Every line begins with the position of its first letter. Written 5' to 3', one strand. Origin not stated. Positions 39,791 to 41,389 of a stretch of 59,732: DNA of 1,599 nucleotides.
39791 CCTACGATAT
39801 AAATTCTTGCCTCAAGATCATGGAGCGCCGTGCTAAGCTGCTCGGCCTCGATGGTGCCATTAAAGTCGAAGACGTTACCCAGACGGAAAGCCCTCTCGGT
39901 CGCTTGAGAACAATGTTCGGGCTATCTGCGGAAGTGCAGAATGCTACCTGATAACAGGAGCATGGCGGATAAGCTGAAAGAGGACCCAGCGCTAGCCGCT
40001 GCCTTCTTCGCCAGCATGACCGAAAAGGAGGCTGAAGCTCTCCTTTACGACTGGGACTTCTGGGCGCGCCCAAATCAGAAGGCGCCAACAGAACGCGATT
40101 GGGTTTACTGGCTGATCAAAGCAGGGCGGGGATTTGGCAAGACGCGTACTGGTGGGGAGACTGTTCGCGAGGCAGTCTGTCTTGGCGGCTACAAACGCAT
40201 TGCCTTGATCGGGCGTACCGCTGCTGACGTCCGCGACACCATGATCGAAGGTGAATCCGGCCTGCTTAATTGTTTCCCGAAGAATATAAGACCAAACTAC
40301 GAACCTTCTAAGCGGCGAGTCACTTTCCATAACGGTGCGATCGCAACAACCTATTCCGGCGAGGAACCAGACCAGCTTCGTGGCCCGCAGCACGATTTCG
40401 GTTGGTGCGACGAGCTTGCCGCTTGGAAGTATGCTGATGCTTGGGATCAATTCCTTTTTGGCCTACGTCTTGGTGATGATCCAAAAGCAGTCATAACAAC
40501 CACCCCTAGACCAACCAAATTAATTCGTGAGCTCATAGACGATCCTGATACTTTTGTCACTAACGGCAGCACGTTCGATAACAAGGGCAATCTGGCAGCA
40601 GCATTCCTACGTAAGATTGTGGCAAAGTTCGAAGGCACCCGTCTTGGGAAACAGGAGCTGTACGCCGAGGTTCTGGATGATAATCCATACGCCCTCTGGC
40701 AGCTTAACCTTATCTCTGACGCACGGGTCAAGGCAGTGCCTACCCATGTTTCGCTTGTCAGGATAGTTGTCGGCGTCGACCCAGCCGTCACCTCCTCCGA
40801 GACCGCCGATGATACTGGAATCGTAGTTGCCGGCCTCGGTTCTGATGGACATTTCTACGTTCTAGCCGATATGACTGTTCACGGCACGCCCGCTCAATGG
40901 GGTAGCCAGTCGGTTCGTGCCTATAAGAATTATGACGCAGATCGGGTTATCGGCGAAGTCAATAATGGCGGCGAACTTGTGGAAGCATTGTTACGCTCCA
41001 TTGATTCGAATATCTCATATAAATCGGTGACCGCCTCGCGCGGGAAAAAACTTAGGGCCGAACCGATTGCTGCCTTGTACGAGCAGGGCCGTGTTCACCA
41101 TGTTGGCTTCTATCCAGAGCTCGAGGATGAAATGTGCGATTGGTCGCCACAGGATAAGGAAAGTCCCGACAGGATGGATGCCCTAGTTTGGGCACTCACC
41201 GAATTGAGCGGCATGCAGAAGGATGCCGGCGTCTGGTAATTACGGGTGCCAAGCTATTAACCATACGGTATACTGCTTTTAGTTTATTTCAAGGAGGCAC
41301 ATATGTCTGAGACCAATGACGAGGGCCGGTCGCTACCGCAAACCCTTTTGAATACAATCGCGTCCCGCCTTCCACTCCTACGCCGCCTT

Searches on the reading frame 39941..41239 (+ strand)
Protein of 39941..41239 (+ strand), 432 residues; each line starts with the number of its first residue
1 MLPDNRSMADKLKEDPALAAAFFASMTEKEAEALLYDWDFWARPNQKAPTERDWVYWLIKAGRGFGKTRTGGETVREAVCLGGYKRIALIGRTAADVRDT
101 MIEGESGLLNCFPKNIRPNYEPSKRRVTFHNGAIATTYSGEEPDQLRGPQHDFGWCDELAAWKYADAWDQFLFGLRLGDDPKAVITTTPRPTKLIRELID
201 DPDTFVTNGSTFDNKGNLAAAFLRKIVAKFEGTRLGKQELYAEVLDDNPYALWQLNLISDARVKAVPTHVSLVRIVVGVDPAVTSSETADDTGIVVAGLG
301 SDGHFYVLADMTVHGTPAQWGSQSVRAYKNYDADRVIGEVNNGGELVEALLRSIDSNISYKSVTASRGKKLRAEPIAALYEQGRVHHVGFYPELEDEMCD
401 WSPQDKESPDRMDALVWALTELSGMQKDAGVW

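Call 43: search_protein_families(library=pfam, proteins=[window:39941-41239:+], max_evalue=0.1)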
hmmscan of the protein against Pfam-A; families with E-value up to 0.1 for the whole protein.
window:39941-41239:+ (432 aa): 2 families
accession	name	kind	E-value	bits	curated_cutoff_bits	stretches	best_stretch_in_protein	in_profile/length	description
PF03237.21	Terminase_6N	-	2.8e-18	66.8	22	1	59-254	2-209/215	Terminase large subunit, T4likevirus-type, N-terminal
PF17289.8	Terminase_6C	-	5.4e-17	62.6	22.6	1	277-420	1-153/155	Terminase RNaseH-like domain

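Call 61: search_dna_similar(query=window:39941-41239:+, collection=phages, mode=protein, max_rows=12)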
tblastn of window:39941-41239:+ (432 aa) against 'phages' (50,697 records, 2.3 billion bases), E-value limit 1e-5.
Records with a match: 380; places in all: 393; records where one place covers at least 80% of the query: 113.
Best place of each record, by identity: <60% 380.
By first word of the organism name: Gordonia 173; Vibrio 64; Microbacterium 50; Arthrobacter 18; Mycobacterium 11; Caulobacter 6; Escherichia 6; Streptomyces 5; Salinibacter 5; Pseudomonas 5; and 21 more.
By host as written in the record: Gordonia terrae 3612 149; - 64; Microbacterium foliorum NRRL B-24224 31; Gordonia terrae CAG3 14; Microbacterium foliorum NRRL B-24224 SEA 12; Arthrobacter globiformis B-2979 8; Gordonia terrae NRRL B-16283 6; Microbacterium paraoxydans NRRL B-14843 5; and 52 more.
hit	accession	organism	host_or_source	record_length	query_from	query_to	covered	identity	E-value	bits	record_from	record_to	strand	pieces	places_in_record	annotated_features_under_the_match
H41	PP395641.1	Microcystis phage Mae-JY09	Microcystis aeruginosa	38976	15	429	96%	52.4%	9e-130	418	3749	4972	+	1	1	terminase large subunit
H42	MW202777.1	Caudoviricetes sp.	Manatee Spring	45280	15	424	95%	51.1%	3e-134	431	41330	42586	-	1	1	large terminase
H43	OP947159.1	Desulfofustis phage LS06-2018-MD02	-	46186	22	427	94%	51.4%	2e-133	429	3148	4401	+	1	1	terminase large subunit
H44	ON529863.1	Brevundimonas phage vB_BpoS-Polewnik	Brevundimonas pondensis LVF1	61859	22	422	93%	50.6%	3e-130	419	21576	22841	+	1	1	terminase large subunit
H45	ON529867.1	Brevundimonas phage vB_BpoS-Strzyga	Brevundimonas pondensis LVF1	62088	22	422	93%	50.6%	5e-130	419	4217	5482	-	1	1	terminase large subunit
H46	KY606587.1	Dinoroseobacter phage vB_DshS-R5C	Dinoroseobacter shibae DFL12T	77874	12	422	95%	47.1%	5e-105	347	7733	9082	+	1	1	large packaging protein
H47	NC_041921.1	Dinoroseobacter phage vB_DshS-R5C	Dinoroseobacter shibae DFL12T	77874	12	422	95%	47.1%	5e-105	347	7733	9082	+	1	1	terminase large subunit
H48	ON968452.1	Pseudanabaena phage Pan1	Pseudanabaena sp.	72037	10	422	96%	46.6%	2e-115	377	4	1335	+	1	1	terminase large subunit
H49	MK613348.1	Roseobacter phage CRP-6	Rhodobacteraceae bacterium FZCC0042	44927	1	423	98%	44.9%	2e-104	345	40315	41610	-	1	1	terminase large subunit | hypothetical protein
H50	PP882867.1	Dinoroseobacter phage vB_DshS_R26L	Dinoroseobacter shibae DFL12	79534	12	422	95%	44.8%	2e-106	351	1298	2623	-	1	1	large packaging protein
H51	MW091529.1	Bacteriophage sp. 103231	sewage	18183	24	422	92%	45.5%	3e-103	342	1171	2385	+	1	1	DNA-packaging protein | hypothetical protein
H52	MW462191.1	Bacteriophage sp.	freshwater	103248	25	422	92%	44.3%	5e-102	338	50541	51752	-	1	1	terminase protein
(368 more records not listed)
